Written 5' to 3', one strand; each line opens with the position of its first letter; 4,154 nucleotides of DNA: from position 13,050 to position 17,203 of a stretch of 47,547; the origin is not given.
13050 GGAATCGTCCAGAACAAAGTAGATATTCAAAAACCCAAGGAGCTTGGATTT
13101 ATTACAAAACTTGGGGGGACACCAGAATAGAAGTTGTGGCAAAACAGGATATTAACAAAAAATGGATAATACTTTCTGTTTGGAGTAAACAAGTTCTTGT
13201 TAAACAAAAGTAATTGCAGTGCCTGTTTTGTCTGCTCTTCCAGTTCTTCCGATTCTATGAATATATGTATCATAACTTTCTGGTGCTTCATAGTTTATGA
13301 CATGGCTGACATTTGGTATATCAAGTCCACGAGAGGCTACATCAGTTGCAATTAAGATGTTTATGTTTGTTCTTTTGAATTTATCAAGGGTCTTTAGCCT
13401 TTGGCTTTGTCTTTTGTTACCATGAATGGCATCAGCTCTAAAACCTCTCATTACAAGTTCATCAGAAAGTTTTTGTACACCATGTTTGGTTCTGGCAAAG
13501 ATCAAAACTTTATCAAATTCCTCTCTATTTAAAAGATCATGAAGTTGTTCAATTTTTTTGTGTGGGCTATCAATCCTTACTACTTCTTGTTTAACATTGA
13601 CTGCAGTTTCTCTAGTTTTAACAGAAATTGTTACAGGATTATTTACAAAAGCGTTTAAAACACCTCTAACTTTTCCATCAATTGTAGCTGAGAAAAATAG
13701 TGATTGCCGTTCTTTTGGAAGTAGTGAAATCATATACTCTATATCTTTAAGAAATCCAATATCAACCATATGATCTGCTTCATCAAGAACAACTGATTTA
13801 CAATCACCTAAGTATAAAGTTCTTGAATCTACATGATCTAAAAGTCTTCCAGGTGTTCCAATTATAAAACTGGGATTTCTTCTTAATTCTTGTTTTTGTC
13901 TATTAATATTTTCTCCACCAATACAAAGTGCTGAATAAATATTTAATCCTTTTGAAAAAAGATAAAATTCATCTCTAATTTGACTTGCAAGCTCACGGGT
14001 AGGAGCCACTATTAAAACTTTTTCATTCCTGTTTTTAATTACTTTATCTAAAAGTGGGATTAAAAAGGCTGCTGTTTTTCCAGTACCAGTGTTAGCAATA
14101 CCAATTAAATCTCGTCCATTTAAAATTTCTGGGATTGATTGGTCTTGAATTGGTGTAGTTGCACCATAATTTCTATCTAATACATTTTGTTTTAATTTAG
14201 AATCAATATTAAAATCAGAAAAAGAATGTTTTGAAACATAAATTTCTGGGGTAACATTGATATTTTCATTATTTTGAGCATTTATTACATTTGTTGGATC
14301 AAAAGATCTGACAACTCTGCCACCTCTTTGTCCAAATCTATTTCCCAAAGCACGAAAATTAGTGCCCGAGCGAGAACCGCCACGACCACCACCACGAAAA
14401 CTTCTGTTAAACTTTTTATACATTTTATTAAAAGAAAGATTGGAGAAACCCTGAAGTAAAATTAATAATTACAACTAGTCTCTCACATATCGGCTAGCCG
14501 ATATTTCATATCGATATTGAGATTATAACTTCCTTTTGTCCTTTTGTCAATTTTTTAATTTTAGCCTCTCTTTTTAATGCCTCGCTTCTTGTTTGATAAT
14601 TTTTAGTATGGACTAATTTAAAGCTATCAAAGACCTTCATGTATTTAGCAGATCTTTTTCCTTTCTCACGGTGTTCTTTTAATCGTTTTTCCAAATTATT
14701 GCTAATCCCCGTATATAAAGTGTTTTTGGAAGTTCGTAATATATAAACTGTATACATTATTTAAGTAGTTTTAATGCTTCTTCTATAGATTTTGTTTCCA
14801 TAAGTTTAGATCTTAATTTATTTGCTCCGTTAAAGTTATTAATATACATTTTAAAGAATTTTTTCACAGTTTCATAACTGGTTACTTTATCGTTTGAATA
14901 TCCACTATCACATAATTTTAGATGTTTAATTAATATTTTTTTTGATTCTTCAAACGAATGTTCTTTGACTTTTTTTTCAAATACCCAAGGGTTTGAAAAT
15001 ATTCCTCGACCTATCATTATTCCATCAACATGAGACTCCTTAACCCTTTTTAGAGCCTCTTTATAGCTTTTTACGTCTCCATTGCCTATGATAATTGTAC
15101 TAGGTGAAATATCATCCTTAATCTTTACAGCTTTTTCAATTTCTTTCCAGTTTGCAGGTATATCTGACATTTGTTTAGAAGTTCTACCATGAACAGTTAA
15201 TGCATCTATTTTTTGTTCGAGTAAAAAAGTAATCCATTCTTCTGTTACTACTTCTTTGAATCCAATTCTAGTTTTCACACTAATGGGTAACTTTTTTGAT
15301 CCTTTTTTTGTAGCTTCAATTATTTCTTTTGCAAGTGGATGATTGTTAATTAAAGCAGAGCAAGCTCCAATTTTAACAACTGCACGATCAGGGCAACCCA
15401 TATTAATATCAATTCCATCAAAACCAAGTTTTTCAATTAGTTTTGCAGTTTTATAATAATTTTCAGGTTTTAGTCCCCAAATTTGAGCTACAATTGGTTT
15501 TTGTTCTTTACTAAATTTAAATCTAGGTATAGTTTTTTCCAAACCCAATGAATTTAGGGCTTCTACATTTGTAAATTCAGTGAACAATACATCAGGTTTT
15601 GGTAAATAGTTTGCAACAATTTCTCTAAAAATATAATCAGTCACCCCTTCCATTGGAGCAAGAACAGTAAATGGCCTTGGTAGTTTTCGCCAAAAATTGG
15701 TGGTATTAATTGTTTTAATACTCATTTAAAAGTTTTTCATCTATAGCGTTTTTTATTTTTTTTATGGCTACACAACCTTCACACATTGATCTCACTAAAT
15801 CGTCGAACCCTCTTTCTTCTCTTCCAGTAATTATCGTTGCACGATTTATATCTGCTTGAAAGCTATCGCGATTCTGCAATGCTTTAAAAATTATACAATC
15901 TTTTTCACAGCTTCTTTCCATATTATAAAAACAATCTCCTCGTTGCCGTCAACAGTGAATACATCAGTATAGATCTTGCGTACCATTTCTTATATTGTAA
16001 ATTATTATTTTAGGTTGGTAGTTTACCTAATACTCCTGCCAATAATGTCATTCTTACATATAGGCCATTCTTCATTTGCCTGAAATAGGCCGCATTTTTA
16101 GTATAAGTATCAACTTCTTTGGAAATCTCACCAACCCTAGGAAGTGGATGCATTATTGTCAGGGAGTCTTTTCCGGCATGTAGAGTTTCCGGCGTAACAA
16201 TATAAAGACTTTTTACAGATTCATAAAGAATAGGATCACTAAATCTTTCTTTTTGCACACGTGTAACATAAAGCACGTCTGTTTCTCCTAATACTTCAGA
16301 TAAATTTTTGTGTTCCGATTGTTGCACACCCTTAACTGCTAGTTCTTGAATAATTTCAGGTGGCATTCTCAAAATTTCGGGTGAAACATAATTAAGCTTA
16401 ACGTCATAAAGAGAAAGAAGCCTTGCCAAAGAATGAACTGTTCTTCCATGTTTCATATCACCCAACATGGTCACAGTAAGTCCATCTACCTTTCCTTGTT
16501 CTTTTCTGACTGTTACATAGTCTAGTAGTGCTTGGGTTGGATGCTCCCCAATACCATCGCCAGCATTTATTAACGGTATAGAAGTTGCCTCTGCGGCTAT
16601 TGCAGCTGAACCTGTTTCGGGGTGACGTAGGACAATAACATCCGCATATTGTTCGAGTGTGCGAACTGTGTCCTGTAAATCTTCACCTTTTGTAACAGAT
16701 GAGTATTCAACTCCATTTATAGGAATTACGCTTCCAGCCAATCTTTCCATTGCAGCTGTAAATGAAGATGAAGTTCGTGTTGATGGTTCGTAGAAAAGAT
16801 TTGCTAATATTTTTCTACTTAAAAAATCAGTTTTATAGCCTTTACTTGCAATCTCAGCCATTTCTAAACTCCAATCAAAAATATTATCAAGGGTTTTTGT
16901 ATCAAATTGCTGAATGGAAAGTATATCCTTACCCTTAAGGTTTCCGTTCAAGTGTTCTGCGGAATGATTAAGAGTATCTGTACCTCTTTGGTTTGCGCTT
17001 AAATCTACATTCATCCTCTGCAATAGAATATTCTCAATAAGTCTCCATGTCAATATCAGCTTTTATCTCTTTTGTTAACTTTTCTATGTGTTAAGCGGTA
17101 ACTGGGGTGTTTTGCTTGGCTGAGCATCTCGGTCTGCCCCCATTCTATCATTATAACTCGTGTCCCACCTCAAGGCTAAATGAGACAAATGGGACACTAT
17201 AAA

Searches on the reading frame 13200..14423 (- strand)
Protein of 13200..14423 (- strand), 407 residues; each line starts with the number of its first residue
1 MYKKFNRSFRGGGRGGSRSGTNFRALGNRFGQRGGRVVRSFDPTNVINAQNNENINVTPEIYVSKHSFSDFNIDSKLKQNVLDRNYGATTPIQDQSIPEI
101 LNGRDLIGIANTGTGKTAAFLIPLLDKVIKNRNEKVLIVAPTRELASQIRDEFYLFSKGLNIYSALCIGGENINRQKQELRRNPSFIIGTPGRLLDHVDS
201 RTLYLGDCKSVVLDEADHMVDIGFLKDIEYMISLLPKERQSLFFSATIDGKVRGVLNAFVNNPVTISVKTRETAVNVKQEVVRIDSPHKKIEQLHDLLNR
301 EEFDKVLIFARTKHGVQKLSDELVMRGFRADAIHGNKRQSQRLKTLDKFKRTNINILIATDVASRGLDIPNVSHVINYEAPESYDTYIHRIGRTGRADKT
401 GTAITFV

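Call 8: search_protein_families(library=pfam, proteins=[window:13200-14423:-])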
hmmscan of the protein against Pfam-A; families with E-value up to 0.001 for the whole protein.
window:13200-14423:- (407 aa): 6 families
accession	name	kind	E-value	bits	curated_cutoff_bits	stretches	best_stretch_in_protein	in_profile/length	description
PF00270.35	DEAD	-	1.5e-46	158.6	26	1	90-251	1-163/167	DEAD/DEAH box helicase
PF00271.37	Helicase_C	-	5.5e-36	123.6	23.5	1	289-397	1-109/110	Helicase conserved C-terminal domain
PF04851.21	ResIII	-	3e-09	37.4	22.5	1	107-248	27-162/164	Type III restriction enzyme, res subunit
PF16203.11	ERCC3_RAD25_C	-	3.6e-05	23.6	27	1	300-399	57-153/248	ERCC3/RAD25/XPB C-terminal helicase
PF13245.12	AAA_19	-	0.00015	22.4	25.1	0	99-158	7-64/134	AAA domain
PF13604.12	AAA_30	-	0.00045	20.4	27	0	92-155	5-68/191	AAA domain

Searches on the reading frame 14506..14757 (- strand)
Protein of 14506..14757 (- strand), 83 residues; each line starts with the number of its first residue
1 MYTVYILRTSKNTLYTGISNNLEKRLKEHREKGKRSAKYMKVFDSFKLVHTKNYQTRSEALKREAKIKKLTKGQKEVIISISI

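Call 8: search_protein_families(library=pfam, proteins=[window:14506-14757:-])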
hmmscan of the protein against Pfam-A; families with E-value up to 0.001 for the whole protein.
window:14506-14757:- (83 aa): 2 families
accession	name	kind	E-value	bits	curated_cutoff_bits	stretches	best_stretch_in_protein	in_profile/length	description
PF01541.30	GIY-YIG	-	1.5e-16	60.9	22.6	1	1-73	1-74/78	GIY-YIG catalytic domain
PF20815.3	GIY_YIG_2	-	0.00017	22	22.4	1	8-78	28-98/153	GIY-YIG catalytic domain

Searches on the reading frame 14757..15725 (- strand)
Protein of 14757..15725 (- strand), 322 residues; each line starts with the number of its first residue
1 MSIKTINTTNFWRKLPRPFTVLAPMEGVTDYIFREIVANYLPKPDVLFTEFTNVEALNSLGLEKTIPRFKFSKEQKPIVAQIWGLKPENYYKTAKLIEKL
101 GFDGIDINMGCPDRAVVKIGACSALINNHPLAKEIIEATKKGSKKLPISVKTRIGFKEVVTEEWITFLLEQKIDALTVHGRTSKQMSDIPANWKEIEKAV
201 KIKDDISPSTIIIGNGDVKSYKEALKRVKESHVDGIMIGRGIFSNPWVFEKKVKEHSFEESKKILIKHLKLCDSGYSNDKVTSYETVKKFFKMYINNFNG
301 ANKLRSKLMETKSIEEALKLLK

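Call 8: search_protein_families(library=pfam, proteins=[window:14757-15725:-])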
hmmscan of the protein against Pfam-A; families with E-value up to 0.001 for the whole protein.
window:14757-15725:- (322 aa): 1 family
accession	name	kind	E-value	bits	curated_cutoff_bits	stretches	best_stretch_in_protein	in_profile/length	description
PF01207.24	Dus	-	1.3e-54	185.9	20.4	1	22-321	2-302/311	Dihydrouridine synthase (Dus)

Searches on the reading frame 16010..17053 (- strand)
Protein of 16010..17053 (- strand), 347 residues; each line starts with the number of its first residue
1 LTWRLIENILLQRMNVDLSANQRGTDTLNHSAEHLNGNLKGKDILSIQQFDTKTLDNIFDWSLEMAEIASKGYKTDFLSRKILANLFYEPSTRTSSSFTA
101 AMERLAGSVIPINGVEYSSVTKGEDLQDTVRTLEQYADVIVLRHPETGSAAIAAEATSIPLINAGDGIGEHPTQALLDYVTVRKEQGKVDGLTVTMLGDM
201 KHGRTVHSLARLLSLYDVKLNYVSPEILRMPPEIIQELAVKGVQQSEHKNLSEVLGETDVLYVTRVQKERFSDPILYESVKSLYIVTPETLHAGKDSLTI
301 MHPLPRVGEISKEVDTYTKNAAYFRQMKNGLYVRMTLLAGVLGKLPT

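Call 7: search_protein_families(library=pfam, proteins=[window:16010-17053:-])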
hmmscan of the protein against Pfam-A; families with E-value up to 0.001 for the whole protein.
window:16010-17053:- (347 aa): 2 families
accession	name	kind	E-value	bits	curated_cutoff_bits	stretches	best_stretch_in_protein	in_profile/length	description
PF02729.26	OTCace_N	-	3.4e-42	144.5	29.9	1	42-183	1-147/148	Aspartate/ornithine carbamoyltransferase, carbamoyl-P binding domain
PF00185.30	OTCace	-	5.5e-28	98.4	29.4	1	190-339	1-155/157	Aspartate/ornithine carbamoyltransferase, Asp/Orn binding domain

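Call 15: find_encoding_contigs(protein=window:16010-17014:-, flank=10000, max_places=10)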
Protein window:16010-17014:- (334 aa): 1 contig read that carries it; 1 place shown.
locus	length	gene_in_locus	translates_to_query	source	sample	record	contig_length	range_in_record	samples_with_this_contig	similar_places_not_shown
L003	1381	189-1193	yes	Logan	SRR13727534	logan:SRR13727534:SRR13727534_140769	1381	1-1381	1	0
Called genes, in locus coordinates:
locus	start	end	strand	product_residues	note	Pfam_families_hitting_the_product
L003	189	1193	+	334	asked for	PF02729:OTCace_N, PF00185:OTCace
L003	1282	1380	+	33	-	?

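Call 62: search_protein_families(library=ncbifam, proteins=[window:16010-17014:-], max_evalue=0.001)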
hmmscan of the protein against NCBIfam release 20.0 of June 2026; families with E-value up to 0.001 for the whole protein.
window:16010-17014:- (334 aa): 16 families
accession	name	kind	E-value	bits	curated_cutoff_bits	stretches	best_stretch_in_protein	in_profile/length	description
TIGR00670.1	asp_carb_tr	equivalog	1.9e-103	345.7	236.95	1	29-329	1-303/304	aspartate carbamoyltransferase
NF002032.1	PRK00856.1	equivalog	9.4e-91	304.1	263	1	29-328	1-296/297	aspartate carbamoyltransferase catalytic subunit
NF006046.0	PRK08192.1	equivalog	5.8e-81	272.4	512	1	25-330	3-318/339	aspartate carbamoyltransferase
NF008853.0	PRK11891.1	equivalog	1.1e-80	271.4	560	1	29-330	89-399/430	aspartate carbamoyltransferase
NF001986.0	PRK00779.1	subfamily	6.1e-39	134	306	1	26-330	3-305/307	ornithine carbamoyltransferase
NF010387.0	PRK13814.1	equivalog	8.2e-39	133.3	660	1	64-326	42-300/310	aspartate carbamoyltransferase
TIGR00658.1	orni_carb_tr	equivalog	1.1e-34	120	280.85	1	29-329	1-303/304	ornithine carbamoyltransferase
NF009916.0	PRK13376.1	equivalog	5.2e-34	117.6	800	1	72-332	55-336/525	bifunctional aspartate carbamoyltransferase catalytic subunit/aspartate carbamoyltransferase regulatory subunit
TIGR04384.1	putr_carbamoyl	exception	5.5e-21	75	500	1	31-326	2-304/330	putrescine carbamoyltransferase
NF003286.0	PRK04284.1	subfamily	9.8e-19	67.6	515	1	25-301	3-284/332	ornithine carbamoyltransferase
NF011380.0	PRK14805.1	equivalog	3.7e-18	65.6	421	1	29-327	2-298/302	ornithine carbamoyltransferase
NF011379.0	PRK14804.1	equivalog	5.6e-13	48.7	373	1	33-319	11-299/311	ornithine carbamoyltransferase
NF002470.0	PRK01713.1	equivalog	6.3e-09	35.7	545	1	25-189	4-167/334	ornithine carbamoyltransferase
NF009213.0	PRK12562.1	subfamily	3.3e-07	30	559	1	28-213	6-190/334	ornithine carbamoyltransferase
NF003384.0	PRK04523.1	equivalog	4.4e-07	29.3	288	1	29-180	4-171/336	N-acetylornithine carbamoyltransferase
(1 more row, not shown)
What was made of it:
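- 16010..17014 (-): pyrB, aspartate carbamoyltransferase, standing alone. TIGR00670 345.7 bits against a cut-off of 237 (call 62).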

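Call 71: find_homologous_proteins(query=window:16010-17014:-, max_evalue=1e-40)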
Query window:16010-17014:- (334 aa): 7999 proteins with E <= 1e-40 among 8000 candidates; the best 120 are listed.
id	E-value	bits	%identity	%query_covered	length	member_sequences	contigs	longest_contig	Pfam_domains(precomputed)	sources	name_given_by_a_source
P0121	1.0e-214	729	100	100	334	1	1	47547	PF00185.31,PF02729.27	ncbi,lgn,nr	ncbi:MAG: aspartate carbamoyltransferase [Candidatus Woesebacteria bacterium]|nr:aspartate carbamoyl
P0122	2.9e-193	659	88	100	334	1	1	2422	PF00185.31,PF02729.27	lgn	-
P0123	7.2e-186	635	86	100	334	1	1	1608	PF00185.31,PF02729.27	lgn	-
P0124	1.1e-178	611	87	96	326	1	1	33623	PF00185.31,PF02729.27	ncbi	-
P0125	2.1e-178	610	82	100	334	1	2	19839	PF00185.31,PF02729.27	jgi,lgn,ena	-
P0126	2.7e-178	610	85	97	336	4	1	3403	PF00185.31,PF02729.27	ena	-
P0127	5.6e-178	609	86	96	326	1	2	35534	PF00185.31,PF02729.27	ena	-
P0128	8.1e-178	608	86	96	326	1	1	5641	PF00185.31,PF02729.27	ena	-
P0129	1.3e-177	607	86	96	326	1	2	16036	PF00185.31,PF02729.27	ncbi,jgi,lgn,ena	ncbi:MAG: aspartate carbamoyltransferase [bacterium]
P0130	3.4e-177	606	83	100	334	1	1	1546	PF00185.31,PF02729.27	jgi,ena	-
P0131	7.9e-177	605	86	96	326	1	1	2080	PF00185.31,PF02729.27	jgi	-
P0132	7.9e-177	605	84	98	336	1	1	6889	PF00185.31,PF02729.27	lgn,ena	-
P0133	9.8e-177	605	84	99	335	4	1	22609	PF00185.31,PF02729.27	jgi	-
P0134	2.6e-176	603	84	97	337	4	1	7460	PF00185.31,PF02729.27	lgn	-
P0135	5.5e-176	602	86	96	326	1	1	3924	PF00185.31,PF02729.27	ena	-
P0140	6.8e-171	585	82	96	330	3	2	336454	PF00185.31,PF02729.27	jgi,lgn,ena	-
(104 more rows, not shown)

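Call 72: find_encoding_contigs(protein=P0124, flank=10000, max_places=2)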
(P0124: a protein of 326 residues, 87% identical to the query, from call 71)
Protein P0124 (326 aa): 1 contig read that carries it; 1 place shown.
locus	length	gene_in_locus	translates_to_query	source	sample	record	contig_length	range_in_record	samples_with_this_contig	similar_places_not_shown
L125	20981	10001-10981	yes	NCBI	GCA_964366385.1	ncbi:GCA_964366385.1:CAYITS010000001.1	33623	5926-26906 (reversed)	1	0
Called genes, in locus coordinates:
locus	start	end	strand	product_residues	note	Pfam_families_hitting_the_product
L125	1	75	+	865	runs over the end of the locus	PF13196:DUF4012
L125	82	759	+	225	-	PF01386:Ribosomal_L25p, PF14693:Ribosomal_TL5_C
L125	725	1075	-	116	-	PF23914:TPR_CcmH_CycH (weak)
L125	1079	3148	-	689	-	PF00133:tRNA-synt_1, PF09334:tRNA-synt_1g, PF13603:tRNA-synt_1_2, PF09334:tRNA-synt_1g, PF08264:Anticodon_1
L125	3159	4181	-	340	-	PF00814:TsaD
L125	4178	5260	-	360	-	PF01300:Sua5_yciO_yrdC, PF02367:TsaE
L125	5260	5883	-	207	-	PF09335:VTT_dom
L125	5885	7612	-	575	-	PF12229:PG_binding_4 (weak), PF04294:VanW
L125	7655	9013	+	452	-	PF01547:SBP_bac_1, PF13416:SBP_bac_8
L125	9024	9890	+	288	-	-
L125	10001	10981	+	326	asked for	PF02729:OTCace_N, PF00185:OTCace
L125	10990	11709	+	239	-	PF00215:OMPdecase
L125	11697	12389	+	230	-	-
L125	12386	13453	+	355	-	PF01979:Amidohydro_1, PF12890:DHOase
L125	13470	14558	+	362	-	PF01180:DHO_dh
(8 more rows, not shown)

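Call 73: find_encoding_contigs(protein=P0140, flank=10000, max_places=2)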
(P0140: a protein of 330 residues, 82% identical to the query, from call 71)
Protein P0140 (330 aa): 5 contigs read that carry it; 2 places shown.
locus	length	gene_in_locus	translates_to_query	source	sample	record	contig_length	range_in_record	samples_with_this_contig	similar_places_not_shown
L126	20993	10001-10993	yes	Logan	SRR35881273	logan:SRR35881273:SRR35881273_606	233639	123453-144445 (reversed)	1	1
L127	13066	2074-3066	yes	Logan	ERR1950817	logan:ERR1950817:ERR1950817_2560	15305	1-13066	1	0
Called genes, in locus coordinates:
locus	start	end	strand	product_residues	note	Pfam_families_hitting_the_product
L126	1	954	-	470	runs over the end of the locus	PF01225:Mur_ligase, PF08245:Mur_ligase_M, PF02875:Mur_ligase_C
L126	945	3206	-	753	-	PF08245:Mur_ligase_M, PF02875:Mur_ligase_C, PF00483:NTP_transferase, PF01128:IspD, PF12804:NTP_transf_3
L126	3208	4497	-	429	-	PF00275:EPSP_synthase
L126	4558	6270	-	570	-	PF03717:PBP_dimer, PF00905:Transpeptidase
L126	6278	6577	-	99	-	-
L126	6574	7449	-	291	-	PF01795:Methyltransf_5, PF08241:Methyltransf_11 (faint), PF08242:Methyltransf_12 (faint), PF13649:Methyltransf_25 (weak)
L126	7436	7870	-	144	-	PF02381:MraZ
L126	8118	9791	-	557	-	PF01180:DHO_dh, PF01207:Dus, PF00175:NAD_binding_1 (weak), PF10418:DHODB_Fe-S_bind (weak)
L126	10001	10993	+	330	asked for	PF02729:OTCace_N, PF00185:OTCace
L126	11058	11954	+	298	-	PF00215:OMPdecase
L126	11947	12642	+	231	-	-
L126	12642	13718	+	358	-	PF01979:Amidohydro_1, PF12890:DHOase (weak)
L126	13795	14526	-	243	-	-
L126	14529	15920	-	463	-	PF28494:GlyRS_ins_1 (faint), PF00587:tRNA-synt_2b (weak), PF03129:HGTP_anticodon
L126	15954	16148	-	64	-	-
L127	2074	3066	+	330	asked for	PF02729:OTCace_N, PF00185:OTCace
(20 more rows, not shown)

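Call 74: find_encoding_contigs(protein=P0125, flank=10000, max_places=2)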
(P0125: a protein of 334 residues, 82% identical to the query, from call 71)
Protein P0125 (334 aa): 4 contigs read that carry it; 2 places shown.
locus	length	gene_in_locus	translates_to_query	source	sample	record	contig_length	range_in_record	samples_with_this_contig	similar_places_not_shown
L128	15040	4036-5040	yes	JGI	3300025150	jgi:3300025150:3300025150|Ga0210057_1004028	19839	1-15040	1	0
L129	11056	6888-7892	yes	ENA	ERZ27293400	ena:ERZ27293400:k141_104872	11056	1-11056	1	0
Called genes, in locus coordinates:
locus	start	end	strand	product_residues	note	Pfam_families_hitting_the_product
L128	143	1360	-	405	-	PF00534:Glycos_transf_1, PF13692:Glyco_trans_1_4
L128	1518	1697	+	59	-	PF15891:Nuc_deoxyri_tr2, PF05014:Nuc_deoxyrib_tr (weak)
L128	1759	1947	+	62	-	-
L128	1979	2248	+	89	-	-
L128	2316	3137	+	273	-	PF04187:Cofac_haem_bdg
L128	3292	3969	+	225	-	PF13847:Methyltransf_31 (weak)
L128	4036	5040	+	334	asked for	PF02729:OTCace_N, PF00185:OTCace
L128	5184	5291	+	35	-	-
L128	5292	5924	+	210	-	-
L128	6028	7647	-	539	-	PF02449:Glyco_hydro_42 (faint)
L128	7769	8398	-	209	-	-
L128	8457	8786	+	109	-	-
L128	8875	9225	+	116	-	-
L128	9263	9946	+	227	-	-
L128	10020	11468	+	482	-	PF00266:Aminotran_5 (weak), PF01276:OKR_DC_1, PF00155:Aminotran_1_2 (weak), PF01212:Beta_elim_lyase (weak), PF03711:OKR_DC_1_C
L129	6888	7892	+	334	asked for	PF02729:OTCace_N, PF00185:OTCace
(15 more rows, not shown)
